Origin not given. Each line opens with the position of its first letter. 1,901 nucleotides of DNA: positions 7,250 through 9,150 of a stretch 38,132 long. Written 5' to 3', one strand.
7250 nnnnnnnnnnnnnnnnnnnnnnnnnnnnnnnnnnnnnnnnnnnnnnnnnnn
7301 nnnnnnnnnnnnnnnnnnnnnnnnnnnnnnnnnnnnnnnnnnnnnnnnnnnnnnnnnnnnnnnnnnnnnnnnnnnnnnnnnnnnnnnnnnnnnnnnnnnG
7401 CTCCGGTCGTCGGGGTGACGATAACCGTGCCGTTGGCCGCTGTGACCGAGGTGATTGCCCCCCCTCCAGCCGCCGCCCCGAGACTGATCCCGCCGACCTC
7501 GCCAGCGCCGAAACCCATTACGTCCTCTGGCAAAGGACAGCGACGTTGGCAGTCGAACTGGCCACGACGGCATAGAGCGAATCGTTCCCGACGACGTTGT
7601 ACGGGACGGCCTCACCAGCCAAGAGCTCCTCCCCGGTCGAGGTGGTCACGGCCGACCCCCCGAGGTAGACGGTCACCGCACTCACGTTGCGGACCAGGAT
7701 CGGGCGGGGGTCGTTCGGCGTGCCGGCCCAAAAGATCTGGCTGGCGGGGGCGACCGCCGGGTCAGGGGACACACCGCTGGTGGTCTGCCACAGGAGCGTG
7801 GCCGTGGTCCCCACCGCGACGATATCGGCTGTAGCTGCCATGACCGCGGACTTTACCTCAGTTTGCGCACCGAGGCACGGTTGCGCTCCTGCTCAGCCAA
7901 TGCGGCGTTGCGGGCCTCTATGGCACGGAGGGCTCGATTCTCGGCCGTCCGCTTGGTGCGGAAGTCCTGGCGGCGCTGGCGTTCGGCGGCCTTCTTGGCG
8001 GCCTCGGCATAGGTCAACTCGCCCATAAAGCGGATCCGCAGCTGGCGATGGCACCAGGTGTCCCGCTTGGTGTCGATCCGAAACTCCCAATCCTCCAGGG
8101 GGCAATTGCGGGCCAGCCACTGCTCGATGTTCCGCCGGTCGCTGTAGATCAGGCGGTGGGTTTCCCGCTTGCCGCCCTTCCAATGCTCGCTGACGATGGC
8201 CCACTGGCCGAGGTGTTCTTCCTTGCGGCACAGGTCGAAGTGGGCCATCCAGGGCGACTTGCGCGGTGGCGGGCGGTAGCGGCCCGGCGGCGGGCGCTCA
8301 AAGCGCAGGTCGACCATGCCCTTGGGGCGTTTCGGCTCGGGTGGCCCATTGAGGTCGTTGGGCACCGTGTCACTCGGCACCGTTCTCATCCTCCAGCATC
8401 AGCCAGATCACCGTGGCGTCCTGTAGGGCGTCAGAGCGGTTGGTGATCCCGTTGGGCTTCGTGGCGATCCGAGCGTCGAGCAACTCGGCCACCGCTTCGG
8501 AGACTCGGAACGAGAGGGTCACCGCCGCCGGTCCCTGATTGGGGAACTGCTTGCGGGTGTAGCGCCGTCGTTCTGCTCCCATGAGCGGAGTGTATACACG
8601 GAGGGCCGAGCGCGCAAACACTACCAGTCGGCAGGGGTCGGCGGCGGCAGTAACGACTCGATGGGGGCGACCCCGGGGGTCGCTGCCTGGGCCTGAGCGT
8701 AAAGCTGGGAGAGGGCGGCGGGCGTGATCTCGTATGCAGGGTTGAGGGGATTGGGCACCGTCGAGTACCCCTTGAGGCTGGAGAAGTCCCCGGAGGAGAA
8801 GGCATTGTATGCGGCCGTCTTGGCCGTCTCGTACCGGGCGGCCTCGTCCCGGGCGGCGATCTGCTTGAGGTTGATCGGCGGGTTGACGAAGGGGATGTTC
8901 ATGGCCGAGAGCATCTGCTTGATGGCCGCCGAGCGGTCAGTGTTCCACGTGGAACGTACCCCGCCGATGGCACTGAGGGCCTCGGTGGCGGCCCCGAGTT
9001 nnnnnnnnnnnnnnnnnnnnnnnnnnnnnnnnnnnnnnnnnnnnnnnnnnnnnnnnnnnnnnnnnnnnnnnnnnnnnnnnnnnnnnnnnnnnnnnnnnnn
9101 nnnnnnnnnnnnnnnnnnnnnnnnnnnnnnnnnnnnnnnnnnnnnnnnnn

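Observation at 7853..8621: Autonomous RHH + 178-aa two-gene cassette between the ejection-protein and fibre genes (the position of P22 immI)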

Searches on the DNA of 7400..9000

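Call 95: search_rna_families(source=window, start=7400, end=9000, threshold=evalue, max_evalue=1)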
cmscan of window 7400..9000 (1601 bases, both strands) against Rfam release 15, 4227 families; matches with E-value up to 1: 0.
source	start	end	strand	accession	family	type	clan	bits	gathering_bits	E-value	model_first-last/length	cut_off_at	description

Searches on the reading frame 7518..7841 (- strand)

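Call 6: search_protein_families(library=pfam, proteins=[window:7518-7841:-], max_evalue=0.1)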
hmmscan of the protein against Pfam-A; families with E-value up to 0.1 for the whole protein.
window:7518-7841:- (107 aa): 1 family
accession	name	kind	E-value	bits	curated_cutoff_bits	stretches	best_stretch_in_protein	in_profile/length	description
PF09142.17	TruB_C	-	0.076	13.2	28.7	0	65-103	6-42/56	tRNA Pseudouridine synthase II, C terminal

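Call 7: search_protein_families(library=phrogs, proteins=[window:7518-7841:-], max_evalue=0.1)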
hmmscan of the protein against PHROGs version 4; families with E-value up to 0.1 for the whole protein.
window:7518-7841:- (107 aa): 0 families

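Call 71: search_protein_families(library=ncbifam, proteins=[window:7518-7841:-], max_evalue=1)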
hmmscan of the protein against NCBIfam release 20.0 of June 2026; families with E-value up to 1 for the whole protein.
window:7518-7841:- (107 aa): 0 families

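Call 72: search_protein_families(library=padloc, proteins=[window:7518-7841:-], max_evalue=1)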
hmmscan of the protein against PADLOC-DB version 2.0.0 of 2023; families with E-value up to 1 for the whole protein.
window:7518-7841:- (107 aa): 0 families
